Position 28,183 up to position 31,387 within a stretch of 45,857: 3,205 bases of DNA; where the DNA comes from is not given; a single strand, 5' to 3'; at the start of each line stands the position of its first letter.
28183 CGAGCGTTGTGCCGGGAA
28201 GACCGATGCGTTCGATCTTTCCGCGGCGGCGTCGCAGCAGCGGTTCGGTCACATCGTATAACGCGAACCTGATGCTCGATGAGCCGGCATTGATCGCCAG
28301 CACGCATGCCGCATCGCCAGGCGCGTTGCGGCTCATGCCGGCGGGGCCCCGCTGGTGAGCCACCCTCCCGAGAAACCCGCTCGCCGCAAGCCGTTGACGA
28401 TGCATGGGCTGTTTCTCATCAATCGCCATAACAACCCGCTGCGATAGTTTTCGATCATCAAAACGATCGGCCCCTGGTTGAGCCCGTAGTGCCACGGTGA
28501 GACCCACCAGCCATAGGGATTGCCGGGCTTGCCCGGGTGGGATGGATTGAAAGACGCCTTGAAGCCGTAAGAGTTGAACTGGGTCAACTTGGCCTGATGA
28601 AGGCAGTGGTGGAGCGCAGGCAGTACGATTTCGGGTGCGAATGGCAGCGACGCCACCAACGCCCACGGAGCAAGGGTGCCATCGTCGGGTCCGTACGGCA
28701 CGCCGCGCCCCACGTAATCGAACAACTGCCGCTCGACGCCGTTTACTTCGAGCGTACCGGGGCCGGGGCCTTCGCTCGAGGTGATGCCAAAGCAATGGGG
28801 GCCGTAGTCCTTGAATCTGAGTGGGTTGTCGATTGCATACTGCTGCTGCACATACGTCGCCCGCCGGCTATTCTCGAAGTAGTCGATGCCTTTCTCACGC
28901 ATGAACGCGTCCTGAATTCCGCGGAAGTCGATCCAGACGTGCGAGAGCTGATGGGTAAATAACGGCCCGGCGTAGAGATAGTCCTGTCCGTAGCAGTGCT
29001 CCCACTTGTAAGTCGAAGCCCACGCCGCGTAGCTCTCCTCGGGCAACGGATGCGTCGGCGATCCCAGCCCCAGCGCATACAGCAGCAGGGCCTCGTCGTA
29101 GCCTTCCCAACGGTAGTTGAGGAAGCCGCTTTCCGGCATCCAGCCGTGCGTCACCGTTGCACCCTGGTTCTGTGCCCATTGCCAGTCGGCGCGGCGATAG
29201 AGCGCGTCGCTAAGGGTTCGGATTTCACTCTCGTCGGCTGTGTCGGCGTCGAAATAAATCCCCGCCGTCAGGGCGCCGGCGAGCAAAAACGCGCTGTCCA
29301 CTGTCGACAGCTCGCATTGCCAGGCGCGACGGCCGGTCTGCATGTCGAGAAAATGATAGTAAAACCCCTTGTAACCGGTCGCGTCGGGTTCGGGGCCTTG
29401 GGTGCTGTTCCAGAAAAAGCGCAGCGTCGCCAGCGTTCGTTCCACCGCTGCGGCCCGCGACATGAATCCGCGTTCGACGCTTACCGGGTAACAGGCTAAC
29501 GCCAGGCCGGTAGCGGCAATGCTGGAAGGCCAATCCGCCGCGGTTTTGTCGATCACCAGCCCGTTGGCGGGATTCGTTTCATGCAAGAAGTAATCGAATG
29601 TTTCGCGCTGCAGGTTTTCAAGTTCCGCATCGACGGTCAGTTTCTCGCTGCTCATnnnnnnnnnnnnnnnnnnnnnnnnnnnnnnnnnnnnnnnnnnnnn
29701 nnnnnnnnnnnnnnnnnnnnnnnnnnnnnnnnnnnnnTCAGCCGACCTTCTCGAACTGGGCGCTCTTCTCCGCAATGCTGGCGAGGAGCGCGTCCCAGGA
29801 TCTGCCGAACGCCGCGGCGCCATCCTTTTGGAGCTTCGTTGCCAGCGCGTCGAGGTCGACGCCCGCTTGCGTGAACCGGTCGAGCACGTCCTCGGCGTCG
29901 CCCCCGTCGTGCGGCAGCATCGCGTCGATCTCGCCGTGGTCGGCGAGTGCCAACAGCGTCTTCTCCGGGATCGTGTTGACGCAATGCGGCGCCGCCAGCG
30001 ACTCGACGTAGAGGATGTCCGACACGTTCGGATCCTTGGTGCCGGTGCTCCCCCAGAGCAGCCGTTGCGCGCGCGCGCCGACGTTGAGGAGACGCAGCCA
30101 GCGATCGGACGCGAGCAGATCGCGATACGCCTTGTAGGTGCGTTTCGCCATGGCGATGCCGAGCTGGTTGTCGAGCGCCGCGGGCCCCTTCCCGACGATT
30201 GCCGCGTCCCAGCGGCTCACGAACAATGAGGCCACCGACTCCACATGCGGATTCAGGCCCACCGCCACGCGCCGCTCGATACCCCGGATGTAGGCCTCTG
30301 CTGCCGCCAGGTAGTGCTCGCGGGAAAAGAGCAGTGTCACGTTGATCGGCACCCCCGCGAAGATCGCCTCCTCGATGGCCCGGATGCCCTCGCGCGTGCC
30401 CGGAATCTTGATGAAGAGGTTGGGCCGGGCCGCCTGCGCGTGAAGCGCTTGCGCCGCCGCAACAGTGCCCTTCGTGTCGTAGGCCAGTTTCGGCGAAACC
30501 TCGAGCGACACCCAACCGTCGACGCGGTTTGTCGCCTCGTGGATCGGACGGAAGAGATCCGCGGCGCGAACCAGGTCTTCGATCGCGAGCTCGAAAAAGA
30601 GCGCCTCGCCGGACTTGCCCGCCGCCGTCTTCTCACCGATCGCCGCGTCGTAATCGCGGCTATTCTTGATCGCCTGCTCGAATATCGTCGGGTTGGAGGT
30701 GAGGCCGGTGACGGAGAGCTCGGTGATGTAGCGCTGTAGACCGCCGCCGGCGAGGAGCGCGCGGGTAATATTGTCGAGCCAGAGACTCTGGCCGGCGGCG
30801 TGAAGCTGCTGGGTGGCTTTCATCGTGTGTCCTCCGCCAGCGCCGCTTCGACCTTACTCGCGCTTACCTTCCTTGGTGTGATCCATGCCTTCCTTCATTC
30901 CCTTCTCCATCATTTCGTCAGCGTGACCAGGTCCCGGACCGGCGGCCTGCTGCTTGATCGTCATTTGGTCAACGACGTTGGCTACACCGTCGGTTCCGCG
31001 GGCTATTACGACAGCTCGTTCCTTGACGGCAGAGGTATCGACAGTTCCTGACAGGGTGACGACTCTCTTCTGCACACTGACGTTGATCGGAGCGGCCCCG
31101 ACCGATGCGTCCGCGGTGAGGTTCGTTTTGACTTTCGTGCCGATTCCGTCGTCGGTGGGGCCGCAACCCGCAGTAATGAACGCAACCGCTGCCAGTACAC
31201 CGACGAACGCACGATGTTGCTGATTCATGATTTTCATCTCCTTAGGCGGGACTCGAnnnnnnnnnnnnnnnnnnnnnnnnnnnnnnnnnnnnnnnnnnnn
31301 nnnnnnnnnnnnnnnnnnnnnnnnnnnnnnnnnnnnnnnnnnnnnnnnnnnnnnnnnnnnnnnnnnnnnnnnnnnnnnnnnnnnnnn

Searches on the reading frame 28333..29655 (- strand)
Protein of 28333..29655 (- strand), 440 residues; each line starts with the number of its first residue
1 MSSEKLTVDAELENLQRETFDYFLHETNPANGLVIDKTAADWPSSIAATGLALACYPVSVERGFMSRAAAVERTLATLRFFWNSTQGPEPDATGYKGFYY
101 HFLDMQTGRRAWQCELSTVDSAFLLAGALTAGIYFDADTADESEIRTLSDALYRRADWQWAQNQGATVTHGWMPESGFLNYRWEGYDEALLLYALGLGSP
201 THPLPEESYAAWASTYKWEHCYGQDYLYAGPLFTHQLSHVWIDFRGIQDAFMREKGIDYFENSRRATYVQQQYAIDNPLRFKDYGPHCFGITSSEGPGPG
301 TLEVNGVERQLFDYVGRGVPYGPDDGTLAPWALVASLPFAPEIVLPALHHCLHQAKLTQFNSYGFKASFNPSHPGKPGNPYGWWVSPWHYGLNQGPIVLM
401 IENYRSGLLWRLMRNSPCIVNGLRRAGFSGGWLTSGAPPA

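Call 78: search_protein_families(library=pfam, proteins=[window:28333-29655:-], max_evalue=0.001)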
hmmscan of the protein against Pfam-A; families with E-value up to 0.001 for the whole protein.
window:28333-29655:- (440 aa): 1 family
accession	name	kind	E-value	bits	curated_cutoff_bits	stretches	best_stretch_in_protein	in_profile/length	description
PF10091.15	Glycoamylase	-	6.2e-83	278.1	27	1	180-417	1-221/221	Putative glucoamylase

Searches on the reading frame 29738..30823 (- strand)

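Call 6: search_protein_families(library=pfam, proteins=[window:29738-30823:-])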
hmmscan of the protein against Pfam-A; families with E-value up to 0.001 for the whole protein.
window:29738-30823:- (361 aa): 1 family
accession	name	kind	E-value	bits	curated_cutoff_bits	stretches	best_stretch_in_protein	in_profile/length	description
PF00923.25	TAL_FSA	-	1.8e-76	257.7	27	1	14-350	1-285/285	Transaldolase/Fructose-6-phosphate aldolase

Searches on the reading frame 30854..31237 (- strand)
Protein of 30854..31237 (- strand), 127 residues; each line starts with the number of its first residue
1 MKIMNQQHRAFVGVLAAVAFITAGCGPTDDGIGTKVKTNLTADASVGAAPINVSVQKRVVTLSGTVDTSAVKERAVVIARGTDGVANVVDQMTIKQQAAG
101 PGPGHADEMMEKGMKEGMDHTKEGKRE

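Call 78: search_protein_families(library=pfam, proteins=[window:30854-31237:-], max_evalue=0.001)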
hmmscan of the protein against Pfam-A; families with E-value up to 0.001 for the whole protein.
window:30854-31237:- (127 aa): 1 family
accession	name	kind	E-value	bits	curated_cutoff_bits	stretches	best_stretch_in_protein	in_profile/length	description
PF04972.22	BON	-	2.3e-18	66.7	27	1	28-95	1-68/69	BON domain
